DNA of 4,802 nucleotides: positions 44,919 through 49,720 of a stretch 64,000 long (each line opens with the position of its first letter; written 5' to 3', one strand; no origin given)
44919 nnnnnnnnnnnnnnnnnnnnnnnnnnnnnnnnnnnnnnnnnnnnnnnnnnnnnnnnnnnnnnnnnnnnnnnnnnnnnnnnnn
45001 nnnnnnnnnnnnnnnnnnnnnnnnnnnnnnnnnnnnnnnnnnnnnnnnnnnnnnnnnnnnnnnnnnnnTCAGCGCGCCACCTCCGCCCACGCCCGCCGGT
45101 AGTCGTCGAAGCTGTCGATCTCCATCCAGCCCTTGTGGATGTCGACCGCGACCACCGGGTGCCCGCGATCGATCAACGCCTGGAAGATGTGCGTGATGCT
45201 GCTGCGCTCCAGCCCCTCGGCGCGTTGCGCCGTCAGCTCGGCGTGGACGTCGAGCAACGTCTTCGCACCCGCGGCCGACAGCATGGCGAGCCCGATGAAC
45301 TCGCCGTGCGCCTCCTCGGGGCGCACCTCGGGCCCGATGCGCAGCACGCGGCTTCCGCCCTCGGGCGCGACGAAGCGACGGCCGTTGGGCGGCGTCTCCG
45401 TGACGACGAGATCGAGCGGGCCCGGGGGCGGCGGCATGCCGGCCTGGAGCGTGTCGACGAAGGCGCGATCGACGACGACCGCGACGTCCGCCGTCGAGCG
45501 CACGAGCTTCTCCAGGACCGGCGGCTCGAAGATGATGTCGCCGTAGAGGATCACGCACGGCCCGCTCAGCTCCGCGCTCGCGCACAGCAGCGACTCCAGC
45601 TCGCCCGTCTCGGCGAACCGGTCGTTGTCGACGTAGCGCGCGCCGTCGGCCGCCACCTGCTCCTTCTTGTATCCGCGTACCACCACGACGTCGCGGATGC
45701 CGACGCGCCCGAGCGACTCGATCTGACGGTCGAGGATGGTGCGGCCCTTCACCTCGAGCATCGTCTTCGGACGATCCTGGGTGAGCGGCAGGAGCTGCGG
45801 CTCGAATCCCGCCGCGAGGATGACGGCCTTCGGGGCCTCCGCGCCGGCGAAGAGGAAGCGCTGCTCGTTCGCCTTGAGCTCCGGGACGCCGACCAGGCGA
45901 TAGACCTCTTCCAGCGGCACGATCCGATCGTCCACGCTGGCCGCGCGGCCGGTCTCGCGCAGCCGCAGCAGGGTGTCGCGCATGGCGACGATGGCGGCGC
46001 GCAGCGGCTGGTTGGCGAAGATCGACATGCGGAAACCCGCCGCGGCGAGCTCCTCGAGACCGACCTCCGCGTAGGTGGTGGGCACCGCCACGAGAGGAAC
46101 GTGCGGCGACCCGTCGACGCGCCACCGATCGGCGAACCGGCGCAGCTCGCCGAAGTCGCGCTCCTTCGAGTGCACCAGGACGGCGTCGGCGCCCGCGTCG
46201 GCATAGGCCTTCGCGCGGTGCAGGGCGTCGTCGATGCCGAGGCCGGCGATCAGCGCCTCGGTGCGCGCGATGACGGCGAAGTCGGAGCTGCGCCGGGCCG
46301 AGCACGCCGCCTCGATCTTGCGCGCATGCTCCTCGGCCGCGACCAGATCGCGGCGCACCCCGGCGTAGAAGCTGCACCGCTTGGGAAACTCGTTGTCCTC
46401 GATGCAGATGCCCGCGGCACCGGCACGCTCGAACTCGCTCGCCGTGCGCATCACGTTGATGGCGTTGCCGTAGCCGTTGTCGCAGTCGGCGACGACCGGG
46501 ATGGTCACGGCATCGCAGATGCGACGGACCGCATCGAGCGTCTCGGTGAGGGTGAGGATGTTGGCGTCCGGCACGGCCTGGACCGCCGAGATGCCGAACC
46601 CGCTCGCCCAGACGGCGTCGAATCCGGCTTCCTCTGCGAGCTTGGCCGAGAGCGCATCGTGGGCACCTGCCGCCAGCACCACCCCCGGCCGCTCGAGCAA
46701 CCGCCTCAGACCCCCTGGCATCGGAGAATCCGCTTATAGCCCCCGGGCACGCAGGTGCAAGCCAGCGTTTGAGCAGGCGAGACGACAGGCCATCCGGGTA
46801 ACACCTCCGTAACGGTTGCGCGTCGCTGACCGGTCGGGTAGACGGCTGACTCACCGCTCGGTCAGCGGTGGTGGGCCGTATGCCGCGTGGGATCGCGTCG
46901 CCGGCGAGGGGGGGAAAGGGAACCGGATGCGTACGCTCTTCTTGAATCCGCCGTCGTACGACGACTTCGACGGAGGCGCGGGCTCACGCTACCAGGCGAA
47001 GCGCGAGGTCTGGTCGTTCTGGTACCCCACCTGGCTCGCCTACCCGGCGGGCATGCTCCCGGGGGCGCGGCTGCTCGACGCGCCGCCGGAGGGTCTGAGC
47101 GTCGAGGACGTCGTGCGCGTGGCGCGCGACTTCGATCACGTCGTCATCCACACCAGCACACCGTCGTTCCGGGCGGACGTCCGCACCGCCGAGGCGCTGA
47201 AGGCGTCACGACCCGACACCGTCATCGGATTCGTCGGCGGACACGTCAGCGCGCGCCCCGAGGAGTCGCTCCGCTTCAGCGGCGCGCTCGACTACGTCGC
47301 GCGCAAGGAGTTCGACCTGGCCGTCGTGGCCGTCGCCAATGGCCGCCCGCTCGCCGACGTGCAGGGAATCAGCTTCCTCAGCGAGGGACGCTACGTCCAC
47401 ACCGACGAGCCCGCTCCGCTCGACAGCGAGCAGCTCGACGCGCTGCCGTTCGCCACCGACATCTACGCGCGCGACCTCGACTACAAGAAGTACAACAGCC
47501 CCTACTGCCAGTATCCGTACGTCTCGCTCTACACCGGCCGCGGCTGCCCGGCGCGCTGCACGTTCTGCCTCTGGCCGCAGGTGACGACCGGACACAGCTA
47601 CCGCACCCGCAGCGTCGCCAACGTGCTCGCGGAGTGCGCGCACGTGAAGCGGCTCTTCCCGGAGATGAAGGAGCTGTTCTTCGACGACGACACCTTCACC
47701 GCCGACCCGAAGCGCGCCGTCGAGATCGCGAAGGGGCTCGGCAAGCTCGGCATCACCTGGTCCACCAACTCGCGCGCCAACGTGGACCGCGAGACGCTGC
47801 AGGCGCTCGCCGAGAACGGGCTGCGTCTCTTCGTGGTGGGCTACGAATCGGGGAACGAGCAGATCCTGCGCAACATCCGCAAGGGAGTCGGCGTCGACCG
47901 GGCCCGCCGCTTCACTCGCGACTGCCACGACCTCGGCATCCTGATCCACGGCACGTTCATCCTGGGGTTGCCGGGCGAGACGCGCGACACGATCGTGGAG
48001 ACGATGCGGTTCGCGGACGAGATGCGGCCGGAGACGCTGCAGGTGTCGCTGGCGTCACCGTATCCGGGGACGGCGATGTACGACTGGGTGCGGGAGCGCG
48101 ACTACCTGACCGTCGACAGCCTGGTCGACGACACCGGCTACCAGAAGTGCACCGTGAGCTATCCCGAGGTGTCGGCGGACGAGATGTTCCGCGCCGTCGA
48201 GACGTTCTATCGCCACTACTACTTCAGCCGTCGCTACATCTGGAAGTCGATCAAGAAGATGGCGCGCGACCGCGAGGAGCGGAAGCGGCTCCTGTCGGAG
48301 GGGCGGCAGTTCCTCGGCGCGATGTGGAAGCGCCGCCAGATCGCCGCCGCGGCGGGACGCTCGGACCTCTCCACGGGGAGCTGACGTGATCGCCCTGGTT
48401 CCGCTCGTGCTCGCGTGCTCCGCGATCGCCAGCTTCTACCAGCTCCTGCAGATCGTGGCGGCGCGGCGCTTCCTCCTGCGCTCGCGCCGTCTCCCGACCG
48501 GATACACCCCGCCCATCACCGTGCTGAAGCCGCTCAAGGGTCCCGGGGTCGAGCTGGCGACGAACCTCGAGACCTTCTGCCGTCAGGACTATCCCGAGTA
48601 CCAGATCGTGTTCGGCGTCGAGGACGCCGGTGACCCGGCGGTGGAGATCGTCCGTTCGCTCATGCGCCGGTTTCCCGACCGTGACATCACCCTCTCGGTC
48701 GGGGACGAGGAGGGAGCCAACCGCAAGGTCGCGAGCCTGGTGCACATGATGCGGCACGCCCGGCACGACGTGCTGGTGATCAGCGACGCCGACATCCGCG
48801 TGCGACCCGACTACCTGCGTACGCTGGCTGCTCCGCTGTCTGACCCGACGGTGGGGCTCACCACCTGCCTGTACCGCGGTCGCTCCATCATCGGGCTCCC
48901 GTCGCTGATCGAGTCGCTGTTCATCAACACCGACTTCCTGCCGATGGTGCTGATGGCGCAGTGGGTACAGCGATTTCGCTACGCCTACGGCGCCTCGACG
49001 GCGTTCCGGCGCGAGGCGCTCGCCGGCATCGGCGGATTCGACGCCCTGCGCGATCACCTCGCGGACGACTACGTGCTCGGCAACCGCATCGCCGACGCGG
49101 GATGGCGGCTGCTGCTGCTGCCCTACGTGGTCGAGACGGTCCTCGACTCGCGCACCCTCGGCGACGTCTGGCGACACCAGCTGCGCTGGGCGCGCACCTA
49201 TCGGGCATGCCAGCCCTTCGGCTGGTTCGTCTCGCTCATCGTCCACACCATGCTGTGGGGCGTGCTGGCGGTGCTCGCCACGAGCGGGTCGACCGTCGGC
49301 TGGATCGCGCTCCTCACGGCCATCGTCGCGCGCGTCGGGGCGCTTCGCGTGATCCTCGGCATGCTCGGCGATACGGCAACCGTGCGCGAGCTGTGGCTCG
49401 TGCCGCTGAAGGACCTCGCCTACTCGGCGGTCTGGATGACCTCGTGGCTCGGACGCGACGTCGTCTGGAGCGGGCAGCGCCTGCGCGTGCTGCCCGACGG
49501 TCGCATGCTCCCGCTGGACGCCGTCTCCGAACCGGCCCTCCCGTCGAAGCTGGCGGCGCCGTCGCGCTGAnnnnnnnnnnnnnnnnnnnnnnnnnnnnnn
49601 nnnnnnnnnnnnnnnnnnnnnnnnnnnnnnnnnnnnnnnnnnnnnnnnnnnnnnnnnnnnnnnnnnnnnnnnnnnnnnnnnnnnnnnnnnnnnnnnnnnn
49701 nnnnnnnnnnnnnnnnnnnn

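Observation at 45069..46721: Ppm-PntC fusion: PEP mutase carrying its own cytidylyltransferase domain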

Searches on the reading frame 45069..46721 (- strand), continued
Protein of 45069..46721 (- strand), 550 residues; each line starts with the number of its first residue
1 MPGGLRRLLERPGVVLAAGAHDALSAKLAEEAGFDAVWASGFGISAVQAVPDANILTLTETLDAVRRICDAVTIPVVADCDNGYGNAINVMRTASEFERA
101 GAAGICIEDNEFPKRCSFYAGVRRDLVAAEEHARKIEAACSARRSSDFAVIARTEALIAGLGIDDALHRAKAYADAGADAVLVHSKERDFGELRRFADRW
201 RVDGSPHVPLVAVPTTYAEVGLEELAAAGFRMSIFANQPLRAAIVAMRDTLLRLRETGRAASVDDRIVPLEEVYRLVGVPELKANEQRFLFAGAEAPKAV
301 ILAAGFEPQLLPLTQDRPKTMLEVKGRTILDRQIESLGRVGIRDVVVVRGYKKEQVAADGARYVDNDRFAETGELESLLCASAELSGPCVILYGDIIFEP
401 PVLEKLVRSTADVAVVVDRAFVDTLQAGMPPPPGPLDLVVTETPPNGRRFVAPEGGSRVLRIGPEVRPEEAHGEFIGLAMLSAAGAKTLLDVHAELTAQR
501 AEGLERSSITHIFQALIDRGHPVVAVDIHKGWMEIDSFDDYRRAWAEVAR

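Call 33: search_protein_families(library=pfam, proteins=[L032:8059-9255:-, L032:6761-7504:+, L032:12721-13428:+, L032:13508-14386:-, L032:15805-16998:+, L032:17561-18664:+, L023:14050-14766:+, L023:14763-15734:+, L023:15764-16585:+, L023:16654-17712:+], max_evalue=0.001)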
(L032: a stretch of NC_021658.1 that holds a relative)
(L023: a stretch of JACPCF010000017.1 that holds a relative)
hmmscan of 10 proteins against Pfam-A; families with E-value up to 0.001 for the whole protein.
L032:8059-9255:- (398 aa): 2 families
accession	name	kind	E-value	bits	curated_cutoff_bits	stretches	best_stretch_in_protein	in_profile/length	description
PF04820.20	Trp_halogenase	-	1.9e-23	83.5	21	1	60-349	143-391/458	Tryptophan halogenase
PF01494.25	FAD_binding_3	-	0.00018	21.3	22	1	16-330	45-339/349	FAD binding domain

L032:6761-7504:+ (247 aa): 0 families

L032:12721-13428:+ (235 aa): 2 families
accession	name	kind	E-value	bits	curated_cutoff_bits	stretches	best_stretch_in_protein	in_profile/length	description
PF12804.13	NTP_transf_3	-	3.6e-16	60.2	27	1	3-119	1-112/160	MobA-like NTP transferase domain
PF01128.25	IspD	-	1.1e-07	32.3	27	1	2-73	2-71/221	2-C-methyl-D-erythritol 4-phosphate cytidylyltransferase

L032:13508-14386:- (292 aa): 1 family
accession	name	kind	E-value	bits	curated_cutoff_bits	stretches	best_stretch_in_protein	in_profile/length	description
PF01066.26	CDP-OH_P_transf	-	5.8e-11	43.4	22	1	29-119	3-86/152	CDP-alcohol phosphatidyltransferase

L032:15805-16998:+ (397 aa): 3 families
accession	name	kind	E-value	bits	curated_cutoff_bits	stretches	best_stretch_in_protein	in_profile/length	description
PF02773.21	S-AdoMet_synt_C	-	6.3e-69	230.7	25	1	217-354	1-138/138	S-adenosylmethionine synthetase, C-terminal domain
PF02772.21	S-AdoMet_synt_M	-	9e-49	165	29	1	98-215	1-120/120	S-adenosylmethionine synthetase, central domain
PF00438.25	S-AdoMet_synt_N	-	1.2e-32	112.8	33.1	1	1-83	17-99/99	S-adenosylmethionine synthetase, N-terminal domain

L032:17561-18664:+ (367 aa): 1 family
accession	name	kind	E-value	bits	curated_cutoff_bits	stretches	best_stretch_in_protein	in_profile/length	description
PF11617.13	Cu-binding_MopE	-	0.00012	22.7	27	0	28-43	1-16/30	Putative metal-binding motif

L023:14050-14766:+ (238 aa): 1 family
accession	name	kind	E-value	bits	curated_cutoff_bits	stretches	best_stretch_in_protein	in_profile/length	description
PF01066.26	CDP-OH_P_transf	-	4e-12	47.2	22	1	60-184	3-125/152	CDP-alcohol phosphatidyltransferase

L023:14763-15734:+ (323 aa): 1 family
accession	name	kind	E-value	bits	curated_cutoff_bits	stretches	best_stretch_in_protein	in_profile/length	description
PF03706.18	LPG_synthase_TM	-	1.7e-26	93.9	33.4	1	8-301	4-295/302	Lysylphosphatidylglycerol synthase TM region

L023:15764-16585:+ (273 aa): 2 families
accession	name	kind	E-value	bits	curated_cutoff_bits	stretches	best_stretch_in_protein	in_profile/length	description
PF23169.1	HalD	-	2.4e-08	34.1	26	1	64-211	61-213/228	Halogenase D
PF13640.12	2OG-FeII_Oxy_3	-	0.00018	22.8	27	1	115-204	4-95/98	2OG-Fe(II) oxygenase superfamily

L023:16654-17712:+ (352 aa): 1 family
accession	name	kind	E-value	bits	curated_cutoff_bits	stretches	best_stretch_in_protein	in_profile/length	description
PF01658.22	Inos-1-P_synth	-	1.1e-35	122.5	27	1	186-294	1-107/107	Myo-inositol-1-phosphate synthase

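Call 44: predict_structure(alignment_id=A2)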
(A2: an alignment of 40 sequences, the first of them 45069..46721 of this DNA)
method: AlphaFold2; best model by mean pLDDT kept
length: 550 residues; sequences in the alignment: 40
mean_pLDDT: 78.6   pTM: 0.53
mean pLDDT of the five models: 78.6, 78.0, 76.8, 76.2, 75.0
residues with pLDDT >= 90: 160; 70-90: 262; 50-70: 68; < 50: 60
segments of 3 or more residues with pLDDT < 50: 42-59, 113-123, 276-288, 444-454, 548-550
pLDDT, mean of each block of 10 residues (from residue 1): 72 86 82 88 38 39 79 87 58 81 85 43 64 87 89 85 91 95 84 92 86 77 88 79 72 87 73 49 46 76 71 78 86 88 91 89 92 91 91 87 81 88 75 78 48 62 88 90 94 95 89 94 82 75 57
secondary structure, 60 per line:
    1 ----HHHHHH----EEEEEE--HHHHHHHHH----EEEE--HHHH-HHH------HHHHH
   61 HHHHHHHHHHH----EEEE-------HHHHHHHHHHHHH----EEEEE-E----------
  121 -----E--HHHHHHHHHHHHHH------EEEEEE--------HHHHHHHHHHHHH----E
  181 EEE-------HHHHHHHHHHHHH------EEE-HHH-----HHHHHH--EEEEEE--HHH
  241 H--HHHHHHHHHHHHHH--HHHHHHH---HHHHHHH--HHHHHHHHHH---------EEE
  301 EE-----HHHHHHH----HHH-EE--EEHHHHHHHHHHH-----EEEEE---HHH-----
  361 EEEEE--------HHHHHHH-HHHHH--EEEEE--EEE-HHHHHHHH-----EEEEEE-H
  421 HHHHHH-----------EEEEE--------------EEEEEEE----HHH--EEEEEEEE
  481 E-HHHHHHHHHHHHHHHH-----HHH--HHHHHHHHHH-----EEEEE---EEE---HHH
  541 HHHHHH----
elements in order: H5-10 E15-20 H23-31 E36-39 H42-45 H56-71 E76-79 H87-99 E104-108 H129-142 E149-154 H163-175 E180-183 H191-203 E210-212 H222-227 E230-235 H238-241 H244-257 H260-266 H270-276 H279-288 E298-302 H308-314 H329-339 E345-349 E361-365 H374-380 H382-386 E389-393 E396-398 H400-407 E413-418 H420-426 E438-442 E457-463 E473-481 H483-498 H509-518 E524-528 E532-534 H538-546

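Call 47: fold_search(model_id=the predicted structure, library=pdb)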
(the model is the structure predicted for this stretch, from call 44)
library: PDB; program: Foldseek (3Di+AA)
matches with E <= 10: 1943; with E <= 0.001: 1187
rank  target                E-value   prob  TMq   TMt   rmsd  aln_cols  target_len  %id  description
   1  5unc_A                5.6e-27  1.00  0.41  0.76  14.1       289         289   48  The crystal structure of PHOSPHOENOLPYRUVATE PHOSPHOMUTASE from Streptomyces platensis subsp. rosaceus (released 2017-02-22)
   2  5unc_B                8.0e-27  1.00  0.41  0.76  13.1       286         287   49  The crystal structure of PHOSPHOENOLPYRUVATE PHOSPHOMUTASE from Streptomyces platensis subsp. rosaceus (released 2017-02-22)
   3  5unc_C                3.0e-26  1.00  0.41  0.76  13.1       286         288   49  The crystal structure of PHOSPHOENOLPYRUVATE PHOSPHOMUTASE from Streptomyces platensis subsp. rosaceus (released 2017-02-22)
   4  1s2t_B                6.4e-24  1.00  0.40  0.73  13.4       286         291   37  Crystal Structure Of Apo Phosphoenolpyruvate Mutase (released 2004-05-04)
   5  1pym_B                6.7e-24  1.00  0.41  0.76  12.7       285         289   37  PHOSPHOENOLPYRUVATE MUTASE FROM MOLLUSK IN WITH BOUND MG2-OXALATE (released 1999-07-21)
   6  2hrw                  7.6e-24  1.00  0.39  0.76  13.2       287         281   43  Crystal Structure of Phosphonopyruvate Hydrolase (released 2006-10-03)
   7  2dua                  1.0e-23  1.00  0.40  0.76  13.1       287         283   43  Crystal Structure of Phosphonopyruvate Hydrolase Complex with Oxalate and Mg++ (released 2006-10-03)
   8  1s2u_B                1.1e-23  1.00  0.40  0.74  13.3       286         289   37  Crystal structure of the D58A phosphoenolpyruvate mutase mutant protein (released 2004-05-04)
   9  1s2u_A                4.3e-23  1.00  0.40  0.74  13.3       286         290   37  Crystal structure of the D58A phosphoenolpyruvate mutase mutant protein (released 2004-05-04)
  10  1pym_A                1.5e-22  1.00  0.41  0.76  14.0       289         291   37  PHOSPHOENOLPYRUVATE MUTASE FROM MOLLUSK IN WITH BOUND MG2-OXALATE (released 1999-07-21)
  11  1s2v_C                1.8e-22  1.00  0.39  0.75  13.2       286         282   37  Crystal structure of phosphoenolpyruvate mutase complexed with Mg(II) (released 2004-05-04)
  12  1s2v_B                2.3e-22  1.00  0.40  0.74  13.3       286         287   37  Crystal structure of phosphoenolpyruvate mutase complexed with Mg(II) (released 2004-05-04)
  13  1s2w                  3.6e-22  1.00  0.38  0.80   8.9       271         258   35  Crystal structure of phosphoenolpyruvate mutase in high ionic strength (released 2004-05-04)
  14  1s2v_A                4.5e-22  1.00  0.40  0.76  12.8       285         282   36  Crystal structure of phosphoenolpyruvate mutase complexed with Mg(II) (released 2004-05-04)
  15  1s2v_D                5.1e-22  1.00  0.39  0.75  13.1       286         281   36  Crystal structure of phosphoenolpyruvate mutase complexed with Mg(II) (released 2004-05-04)
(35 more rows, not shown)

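Call 63: find_encoding_contigs(protein=P0001, flank=1000, max_places=3)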
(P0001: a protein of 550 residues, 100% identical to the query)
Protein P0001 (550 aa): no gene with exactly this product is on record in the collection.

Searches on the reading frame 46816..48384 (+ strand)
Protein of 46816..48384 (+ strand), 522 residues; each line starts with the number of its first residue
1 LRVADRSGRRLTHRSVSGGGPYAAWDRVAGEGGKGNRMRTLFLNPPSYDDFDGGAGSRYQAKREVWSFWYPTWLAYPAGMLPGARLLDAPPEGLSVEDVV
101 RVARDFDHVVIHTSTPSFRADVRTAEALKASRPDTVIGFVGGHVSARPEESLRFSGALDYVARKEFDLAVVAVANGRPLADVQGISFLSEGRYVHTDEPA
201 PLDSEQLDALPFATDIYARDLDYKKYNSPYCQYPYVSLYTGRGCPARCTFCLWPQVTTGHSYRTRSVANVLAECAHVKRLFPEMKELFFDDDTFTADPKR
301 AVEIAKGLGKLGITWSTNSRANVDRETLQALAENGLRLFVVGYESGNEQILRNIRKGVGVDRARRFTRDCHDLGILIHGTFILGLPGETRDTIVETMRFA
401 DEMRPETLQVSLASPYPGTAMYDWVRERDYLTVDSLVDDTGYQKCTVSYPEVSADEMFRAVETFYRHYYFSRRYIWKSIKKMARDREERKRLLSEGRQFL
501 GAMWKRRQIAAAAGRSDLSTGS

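Call 8: search_protein_families(library=pfam, proteins=[window:46816-48384:+], max_evalue=0.001)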
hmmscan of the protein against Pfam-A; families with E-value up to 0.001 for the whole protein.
window:46816-48384:+ (522 aa): 2 families
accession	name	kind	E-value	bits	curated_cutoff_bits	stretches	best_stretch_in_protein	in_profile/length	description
PF04055.27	Radical_SAM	-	7.2e-22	78.8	29.5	1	239-400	2-166/166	Radical SAM superfamily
PF02310.24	B12-binding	-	2e-09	37.8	32.1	1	67-173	10-120/121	B12 binding domain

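Call 27: search_protein_families(library=ncbifam, proteins=[window:46816-48384:+], max_evalue=0.00001)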
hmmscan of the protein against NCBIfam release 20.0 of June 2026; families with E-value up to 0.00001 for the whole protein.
window:46816-48384:+ (522 aa): 22 families
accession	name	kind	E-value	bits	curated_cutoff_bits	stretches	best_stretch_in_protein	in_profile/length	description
TIGR03471.1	HpnJ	equivalog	8.9e-209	694.2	577.6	1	38-507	1-471/472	hopanoid biosynthesis associated radical SAM protein HpnJ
NF038361.1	rSAM_Sden_1168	equivalog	7.5e-38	130.4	575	1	119-470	155-517/560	Sden_1168 family B12-binding radical SAM P-methyltransferase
TIGR02026.1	BchE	equivalog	3.3e-29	102.1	481.35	1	66-507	17-463/497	magnesium-protoporphyrin IX monomethyl ester anaerobic oxidative cyclase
TIGR04014.1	B12_SAM_MJ_0865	equivalog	2.4e-27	95.8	360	1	122-436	55-369/434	methyl-coenzyme M reductase glutamine C-methyltransferase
TIGR04479.1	bcpD_PhpK_rSAM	subfamily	1e-26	93.4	600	1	170-410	188-416/504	PhpK family radical SAM P-methyltransferase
NF050148.1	rSAM_ApyD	equivalog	2e-25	89.3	750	1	107-425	76-393/645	RiPP biosynthesis radical SAM protein ApyD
NF033070.1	rSAM_AprD4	equivalog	5.1e-22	78.4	500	1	215-433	174-398/456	AprD4 family radical SAM diol-dehydratase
TIGR04072.2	rSAM_ladder_B12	equivalog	2.5e-20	72.5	360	1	236-404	181-350/443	lipid biosynthesis B12-binding/radical SAM protein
TIGR04367.1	HpnR_B12_rSAM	equivalog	8.9e-19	67.4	650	1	124-440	80-387/490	hopanoid C-3 methylase HpnR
TIGR04013.1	B12_SAM_MJ_1487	hypoth_equivalog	2.1e-16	59.8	251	1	338-421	268-353/382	TIGR04013 family B12-binding domain/radical SAM domain-containing protein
TIGR03975.1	rSAM_ocin_1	subfamily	9.4e-16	57.4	281.85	1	125-397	148-424/606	RiPP maturation radical SAM C-methyltransferase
TIGR04295.1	B12_rSAM_oligo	hypoth_equivalog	8.9e-14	51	400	1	109-313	78-274/422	TIGR04295 family B12-binding domain-containing radical SAM protein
NF033712.0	B12_rSAM_KedN5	subfamily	3.3e-11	42.1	700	1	123-394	80-361/624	KedN5 family methylcobalamin-dependent radical SAM C-methyltransferase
NF045585.1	rSAM_slr0320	equivalog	1.5e-10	40.2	775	1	234-403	234-409/511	photosystem II high light acclimation radical SAM protein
TIGR01125.1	TIGR01125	equivalog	2.7e-09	36.6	356.95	1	223-422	127-335/432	30S ribosomal protein S12 methylthiotransferase RimO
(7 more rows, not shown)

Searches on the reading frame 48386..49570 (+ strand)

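Call 8: search_protein_families(library=pfam, proteins=[window:48386-49570:+], max_evalue=0.001)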
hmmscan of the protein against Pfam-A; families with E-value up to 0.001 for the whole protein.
window:48386-49570:+ (394 aa): 4 families
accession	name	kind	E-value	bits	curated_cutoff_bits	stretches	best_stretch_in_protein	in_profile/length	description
PF13506.12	Glyco_transf_21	-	2.2e-48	164.5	21.7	1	99-270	3-174/174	Glycosyl transferase family 21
PF13641.12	Glyco_tranf_2_3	-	5.3e-26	92.5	27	1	61-271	20-230/230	Glycosyltransferase like family 2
PF13632.12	Glyco_trans_2_3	-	6.6e-18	65.7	27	1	131-315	3-194/198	Glycosyl transferase family group 2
PF00535.33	Glycos_transf_2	-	1.5e-08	35.2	23.3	1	57-212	13-164/168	Glycosyl transferase family 2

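Call 27: search_protein_families(library=ncbifam, proteins=[window:48386-49570:+], max_evalue=0.00001)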
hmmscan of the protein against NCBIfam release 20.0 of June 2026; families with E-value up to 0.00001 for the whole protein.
window:48386-49570:+ (394 aa): 5 families
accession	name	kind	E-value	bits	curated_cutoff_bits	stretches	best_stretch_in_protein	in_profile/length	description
TIGR03472.1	HpnI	equivalog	9.6e-115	383.3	310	1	7-374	7-370/373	bacteriohopanetetrol glucosamine biosynthesis glycosyltransferase HpnI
TIGR03937.1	PgaC_IcaA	equivalog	8.4e-12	44.8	422.3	1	5-271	8-269/407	poly-beta-1,6-N-acetyl-D-glucosamine synthase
TIGR03469.1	HpnB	hypoth_equivalog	2.1e-11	43.5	379.25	1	39-361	42-379/386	hopene-associated glycosyltransferase HpnB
TIGR03965.1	mycofact_glyco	equivalog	5e-08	32.2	280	0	36-159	68-187/467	mycofactocin biosynthesis glycosyltransferase MftF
TIGR04242.1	nodulat_NodC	equivalog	9.1e-08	31.5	550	0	11-158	14-163/395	chitooligosaccharide synthase NodC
